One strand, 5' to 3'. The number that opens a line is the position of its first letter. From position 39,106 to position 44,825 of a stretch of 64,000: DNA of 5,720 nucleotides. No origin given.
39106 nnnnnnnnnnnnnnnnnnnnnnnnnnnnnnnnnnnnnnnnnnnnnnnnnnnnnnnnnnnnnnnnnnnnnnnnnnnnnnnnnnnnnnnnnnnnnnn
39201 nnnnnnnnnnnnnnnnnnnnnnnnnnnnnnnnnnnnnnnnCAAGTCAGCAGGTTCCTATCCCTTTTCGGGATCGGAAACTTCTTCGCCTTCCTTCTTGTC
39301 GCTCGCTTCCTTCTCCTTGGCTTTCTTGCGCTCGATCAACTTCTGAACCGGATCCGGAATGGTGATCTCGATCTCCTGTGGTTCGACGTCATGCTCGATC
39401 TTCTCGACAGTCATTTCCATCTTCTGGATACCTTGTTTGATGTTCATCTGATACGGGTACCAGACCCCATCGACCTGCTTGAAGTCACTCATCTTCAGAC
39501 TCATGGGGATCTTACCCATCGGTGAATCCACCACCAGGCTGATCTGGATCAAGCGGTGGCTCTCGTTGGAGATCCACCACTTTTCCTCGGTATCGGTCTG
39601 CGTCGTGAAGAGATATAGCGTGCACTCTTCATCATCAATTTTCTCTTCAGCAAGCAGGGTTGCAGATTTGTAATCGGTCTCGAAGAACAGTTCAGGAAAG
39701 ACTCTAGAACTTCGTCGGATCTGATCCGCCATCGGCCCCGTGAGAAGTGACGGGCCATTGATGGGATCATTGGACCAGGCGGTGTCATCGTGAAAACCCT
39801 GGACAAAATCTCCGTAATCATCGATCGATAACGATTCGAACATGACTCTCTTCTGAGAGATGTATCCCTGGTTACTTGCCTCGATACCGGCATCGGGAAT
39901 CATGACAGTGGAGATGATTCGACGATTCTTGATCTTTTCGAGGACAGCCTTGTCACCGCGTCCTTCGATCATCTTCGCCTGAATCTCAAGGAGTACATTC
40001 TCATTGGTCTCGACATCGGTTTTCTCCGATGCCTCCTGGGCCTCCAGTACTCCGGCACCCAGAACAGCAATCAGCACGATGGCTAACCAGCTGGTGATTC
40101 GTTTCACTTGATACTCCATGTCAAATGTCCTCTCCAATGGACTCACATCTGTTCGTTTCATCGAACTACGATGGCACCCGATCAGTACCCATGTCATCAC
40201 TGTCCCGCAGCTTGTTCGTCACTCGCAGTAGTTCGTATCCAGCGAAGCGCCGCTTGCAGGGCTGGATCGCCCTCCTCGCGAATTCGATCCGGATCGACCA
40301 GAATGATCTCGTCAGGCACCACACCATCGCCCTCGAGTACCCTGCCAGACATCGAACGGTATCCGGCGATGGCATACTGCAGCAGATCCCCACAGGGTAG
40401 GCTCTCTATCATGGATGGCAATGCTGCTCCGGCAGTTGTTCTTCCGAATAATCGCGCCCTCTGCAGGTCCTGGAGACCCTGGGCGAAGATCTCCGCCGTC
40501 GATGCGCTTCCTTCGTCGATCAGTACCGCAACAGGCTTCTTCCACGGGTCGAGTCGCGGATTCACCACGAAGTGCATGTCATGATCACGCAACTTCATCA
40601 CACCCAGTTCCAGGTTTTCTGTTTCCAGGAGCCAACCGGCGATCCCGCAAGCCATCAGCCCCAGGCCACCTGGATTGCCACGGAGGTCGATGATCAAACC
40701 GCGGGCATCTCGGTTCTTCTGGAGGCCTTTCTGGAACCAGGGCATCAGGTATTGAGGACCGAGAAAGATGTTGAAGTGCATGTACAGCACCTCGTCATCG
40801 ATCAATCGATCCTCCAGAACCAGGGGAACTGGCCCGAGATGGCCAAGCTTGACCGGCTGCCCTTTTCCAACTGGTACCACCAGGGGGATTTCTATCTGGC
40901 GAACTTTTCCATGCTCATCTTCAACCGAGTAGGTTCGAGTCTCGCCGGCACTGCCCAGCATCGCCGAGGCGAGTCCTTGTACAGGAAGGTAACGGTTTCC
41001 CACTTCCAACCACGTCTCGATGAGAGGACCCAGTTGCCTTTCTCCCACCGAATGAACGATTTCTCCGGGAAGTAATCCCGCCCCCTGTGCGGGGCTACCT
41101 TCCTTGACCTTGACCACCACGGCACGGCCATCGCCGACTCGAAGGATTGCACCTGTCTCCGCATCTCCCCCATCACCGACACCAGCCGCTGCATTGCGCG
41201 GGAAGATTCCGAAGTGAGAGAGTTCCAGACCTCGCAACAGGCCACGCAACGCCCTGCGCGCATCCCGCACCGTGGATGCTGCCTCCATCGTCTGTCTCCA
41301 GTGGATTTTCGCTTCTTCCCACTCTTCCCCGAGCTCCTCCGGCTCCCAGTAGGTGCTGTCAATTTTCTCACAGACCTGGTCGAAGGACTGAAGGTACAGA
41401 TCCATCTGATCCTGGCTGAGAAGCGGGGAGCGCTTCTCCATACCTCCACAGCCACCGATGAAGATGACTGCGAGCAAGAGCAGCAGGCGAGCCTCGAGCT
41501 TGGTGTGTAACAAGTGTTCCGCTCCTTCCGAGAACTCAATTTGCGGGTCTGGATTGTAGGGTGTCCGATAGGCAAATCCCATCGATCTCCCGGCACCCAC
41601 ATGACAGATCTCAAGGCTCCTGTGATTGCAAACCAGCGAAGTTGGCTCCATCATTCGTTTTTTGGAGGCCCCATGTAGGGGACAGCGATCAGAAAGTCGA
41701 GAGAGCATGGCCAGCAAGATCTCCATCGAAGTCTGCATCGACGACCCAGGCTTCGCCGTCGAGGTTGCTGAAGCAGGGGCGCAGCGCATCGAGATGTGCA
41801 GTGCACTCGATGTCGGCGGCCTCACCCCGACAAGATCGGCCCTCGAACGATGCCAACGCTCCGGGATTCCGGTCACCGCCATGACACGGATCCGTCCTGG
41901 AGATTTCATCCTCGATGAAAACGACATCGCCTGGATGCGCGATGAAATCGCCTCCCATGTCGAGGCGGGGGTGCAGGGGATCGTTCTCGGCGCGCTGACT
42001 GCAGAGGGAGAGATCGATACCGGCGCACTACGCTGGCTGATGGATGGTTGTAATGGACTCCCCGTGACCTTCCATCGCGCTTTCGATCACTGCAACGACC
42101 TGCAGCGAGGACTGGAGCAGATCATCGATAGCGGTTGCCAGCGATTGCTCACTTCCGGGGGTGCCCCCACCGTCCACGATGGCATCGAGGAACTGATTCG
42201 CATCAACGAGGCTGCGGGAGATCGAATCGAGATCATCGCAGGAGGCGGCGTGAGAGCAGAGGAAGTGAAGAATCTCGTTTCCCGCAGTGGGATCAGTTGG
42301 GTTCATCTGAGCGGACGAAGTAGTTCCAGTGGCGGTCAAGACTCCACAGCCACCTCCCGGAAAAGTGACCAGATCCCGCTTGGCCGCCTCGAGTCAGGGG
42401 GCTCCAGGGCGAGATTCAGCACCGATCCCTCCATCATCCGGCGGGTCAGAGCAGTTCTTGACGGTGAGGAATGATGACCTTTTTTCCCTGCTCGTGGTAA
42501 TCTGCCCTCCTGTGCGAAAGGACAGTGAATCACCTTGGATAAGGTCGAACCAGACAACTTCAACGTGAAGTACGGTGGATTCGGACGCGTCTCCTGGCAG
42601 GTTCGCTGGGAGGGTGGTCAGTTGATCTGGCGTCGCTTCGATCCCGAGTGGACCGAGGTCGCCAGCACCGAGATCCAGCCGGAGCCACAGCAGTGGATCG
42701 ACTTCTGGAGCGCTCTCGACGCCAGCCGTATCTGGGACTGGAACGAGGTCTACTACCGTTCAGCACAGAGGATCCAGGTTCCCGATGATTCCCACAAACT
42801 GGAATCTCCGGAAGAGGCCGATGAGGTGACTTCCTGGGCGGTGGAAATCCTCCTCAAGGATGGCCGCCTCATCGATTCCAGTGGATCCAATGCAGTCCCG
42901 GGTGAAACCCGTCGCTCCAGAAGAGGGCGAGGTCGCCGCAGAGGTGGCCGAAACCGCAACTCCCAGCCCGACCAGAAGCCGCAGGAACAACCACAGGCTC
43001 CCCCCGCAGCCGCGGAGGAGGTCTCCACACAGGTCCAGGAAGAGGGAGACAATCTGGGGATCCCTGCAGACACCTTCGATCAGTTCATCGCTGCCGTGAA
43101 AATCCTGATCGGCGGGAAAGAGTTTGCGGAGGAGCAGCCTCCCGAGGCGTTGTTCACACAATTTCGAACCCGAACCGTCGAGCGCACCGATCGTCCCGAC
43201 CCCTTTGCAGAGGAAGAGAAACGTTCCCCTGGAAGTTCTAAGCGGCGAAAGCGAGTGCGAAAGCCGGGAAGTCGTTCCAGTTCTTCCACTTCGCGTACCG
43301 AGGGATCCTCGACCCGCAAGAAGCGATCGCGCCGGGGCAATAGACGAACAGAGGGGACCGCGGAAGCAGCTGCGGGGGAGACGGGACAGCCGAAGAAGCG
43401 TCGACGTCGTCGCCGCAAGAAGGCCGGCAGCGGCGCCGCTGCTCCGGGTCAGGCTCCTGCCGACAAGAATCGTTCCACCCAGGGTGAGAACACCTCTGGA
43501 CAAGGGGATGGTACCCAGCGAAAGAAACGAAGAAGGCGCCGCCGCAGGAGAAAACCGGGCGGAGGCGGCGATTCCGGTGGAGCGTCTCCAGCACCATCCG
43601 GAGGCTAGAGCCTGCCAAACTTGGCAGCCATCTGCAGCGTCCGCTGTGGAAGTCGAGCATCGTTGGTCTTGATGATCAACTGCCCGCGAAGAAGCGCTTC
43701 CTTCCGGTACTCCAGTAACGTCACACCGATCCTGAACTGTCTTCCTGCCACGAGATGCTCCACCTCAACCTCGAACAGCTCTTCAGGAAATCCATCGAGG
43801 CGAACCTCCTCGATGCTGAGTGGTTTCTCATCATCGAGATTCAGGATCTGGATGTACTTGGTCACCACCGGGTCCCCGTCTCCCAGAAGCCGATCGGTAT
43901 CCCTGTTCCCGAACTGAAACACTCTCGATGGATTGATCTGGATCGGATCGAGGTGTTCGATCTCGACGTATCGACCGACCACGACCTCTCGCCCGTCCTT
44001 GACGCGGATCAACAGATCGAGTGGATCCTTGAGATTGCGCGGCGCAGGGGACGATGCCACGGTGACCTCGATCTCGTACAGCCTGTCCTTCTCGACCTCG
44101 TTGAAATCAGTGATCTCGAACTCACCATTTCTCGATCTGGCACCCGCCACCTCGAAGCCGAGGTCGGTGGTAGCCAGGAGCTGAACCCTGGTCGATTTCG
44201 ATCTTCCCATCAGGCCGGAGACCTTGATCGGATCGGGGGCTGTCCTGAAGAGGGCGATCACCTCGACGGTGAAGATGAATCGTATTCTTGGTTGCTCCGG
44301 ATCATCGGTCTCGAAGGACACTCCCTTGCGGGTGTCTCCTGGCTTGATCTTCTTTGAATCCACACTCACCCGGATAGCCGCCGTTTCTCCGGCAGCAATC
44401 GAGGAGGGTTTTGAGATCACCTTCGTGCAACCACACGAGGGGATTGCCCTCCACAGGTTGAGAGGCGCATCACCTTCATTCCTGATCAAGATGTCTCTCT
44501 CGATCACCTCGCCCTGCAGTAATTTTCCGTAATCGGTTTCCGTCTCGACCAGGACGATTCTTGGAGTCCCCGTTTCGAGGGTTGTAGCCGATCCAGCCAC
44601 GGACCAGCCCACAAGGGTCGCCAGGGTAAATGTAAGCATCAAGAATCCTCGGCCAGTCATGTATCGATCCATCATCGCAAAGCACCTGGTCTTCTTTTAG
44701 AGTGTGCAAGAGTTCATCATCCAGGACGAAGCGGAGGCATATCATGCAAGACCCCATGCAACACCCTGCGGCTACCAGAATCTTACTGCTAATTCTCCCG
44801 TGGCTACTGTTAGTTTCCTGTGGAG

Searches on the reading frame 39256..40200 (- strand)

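Call 73: search_protein_families(library=pfam, proteins=[window:39256-40200:-], max_evalue=0.00001)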
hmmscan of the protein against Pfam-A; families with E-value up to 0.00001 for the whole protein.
window:39256-40200:- (314 aa): 1 family
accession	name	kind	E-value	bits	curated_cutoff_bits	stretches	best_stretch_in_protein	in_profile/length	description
PF17131.11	LolA_like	-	1.2e-06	28.8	30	1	176-269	69-164/184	Outer membrane lipoprotein-sorting protein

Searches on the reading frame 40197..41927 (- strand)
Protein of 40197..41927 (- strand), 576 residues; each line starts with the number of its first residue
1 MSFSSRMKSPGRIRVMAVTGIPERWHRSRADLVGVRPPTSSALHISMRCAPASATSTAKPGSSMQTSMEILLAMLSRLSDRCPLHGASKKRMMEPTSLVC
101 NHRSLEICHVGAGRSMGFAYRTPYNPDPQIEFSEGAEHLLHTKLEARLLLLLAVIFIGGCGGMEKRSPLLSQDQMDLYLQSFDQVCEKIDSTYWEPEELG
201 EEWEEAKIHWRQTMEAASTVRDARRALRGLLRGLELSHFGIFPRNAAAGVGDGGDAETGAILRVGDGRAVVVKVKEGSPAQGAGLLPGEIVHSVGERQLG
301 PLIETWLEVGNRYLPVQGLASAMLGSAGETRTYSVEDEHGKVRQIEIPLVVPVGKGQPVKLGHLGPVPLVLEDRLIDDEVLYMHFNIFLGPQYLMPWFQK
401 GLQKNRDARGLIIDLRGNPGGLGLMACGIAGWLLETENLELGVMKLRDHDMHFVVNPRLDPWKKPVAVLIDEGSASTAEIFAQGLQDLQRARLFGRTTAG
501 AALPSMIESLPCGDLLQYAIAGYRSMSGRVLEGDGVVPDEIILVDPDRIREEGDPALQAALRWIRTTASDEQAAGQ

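Call 9: search_protein_families(library=pfam, proteins=[window:40197-41927:-], max_evalue=0.00001)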
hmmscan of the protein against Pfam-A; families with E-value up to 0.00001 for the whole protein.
window:40197-41927:- (576 aa): 1 family
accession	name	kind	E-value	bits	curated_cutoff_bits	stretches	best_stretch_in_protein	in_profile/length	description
PF03572.23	Peptidase_S41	-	2.5e-29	102.4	24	1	398-540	21-163/165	Peptidase family S41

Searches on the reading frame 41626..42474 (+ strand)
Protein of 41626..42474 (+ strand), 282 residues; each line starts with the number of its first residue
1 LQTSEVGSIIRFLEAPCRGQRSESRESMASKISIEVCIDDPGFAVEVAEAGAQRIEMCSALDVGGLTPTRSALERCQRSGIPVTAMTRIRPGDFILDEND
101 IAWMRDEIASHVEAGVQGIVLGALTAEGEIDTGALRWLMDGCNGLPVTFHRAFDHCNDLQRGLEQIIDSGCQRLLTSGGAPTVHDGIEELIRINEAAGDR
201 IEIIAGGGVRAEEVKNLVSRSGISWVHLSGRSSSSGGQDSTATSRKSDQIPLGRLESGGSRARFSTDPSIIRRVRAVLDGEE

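Call 73: search_protein_families(library=pfam, proteins=[window:41626-42474:+], max_evalue=0.00001)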
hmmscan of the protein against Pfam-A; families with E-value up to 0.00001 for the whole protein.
window:41626-42474:+ (282 aa): 1 family
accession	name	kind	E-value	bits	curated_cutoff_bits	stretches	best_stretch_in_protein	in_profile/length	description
PF03932.20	CutC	-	5.2e-62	209.3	23.3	1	33-230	2-200/202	CutC family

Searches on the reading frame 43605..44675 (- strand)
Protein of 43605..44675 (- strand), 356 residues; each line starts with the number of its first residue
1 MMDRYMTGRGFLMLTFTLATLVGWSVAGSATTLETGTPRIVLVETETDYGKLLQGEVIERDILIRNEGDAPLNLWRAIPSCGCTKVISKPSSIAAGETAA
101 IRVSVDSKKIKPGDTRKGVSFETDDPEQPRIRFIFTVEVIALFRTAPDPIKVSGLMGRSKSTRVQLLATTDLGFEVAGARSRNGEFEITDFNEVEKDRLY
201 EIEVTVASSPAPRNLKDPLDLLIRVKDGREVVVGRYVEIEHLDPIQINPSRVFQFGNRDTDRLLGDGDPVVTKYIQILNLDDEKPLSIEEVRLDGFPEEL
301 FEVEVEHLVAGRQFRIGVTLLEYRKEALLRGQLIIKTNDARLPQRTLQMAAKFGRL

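Call 73: search_protein_families(library=pfam, proteins=[window:43605-44675:-], max_evalue=0.00001)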
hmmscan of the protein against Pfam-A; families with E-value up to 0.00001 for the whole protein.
window:43605-44675:- (356 aa): 2 families
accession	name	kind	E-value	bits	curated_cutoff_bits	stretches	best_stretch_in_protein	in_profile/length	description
PF07610.17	DUF1573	-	1.7e-13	50.8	26.1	1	42-129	3-89/98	Protein of unknown function (DUF1573)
PF22544.2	HYDIN_VesB_CFA65-like_Ig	-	6.8e-10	39.5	25.5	1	40-131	3-95/100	HYDIN/CFA65/VesB-like, Ig-like domain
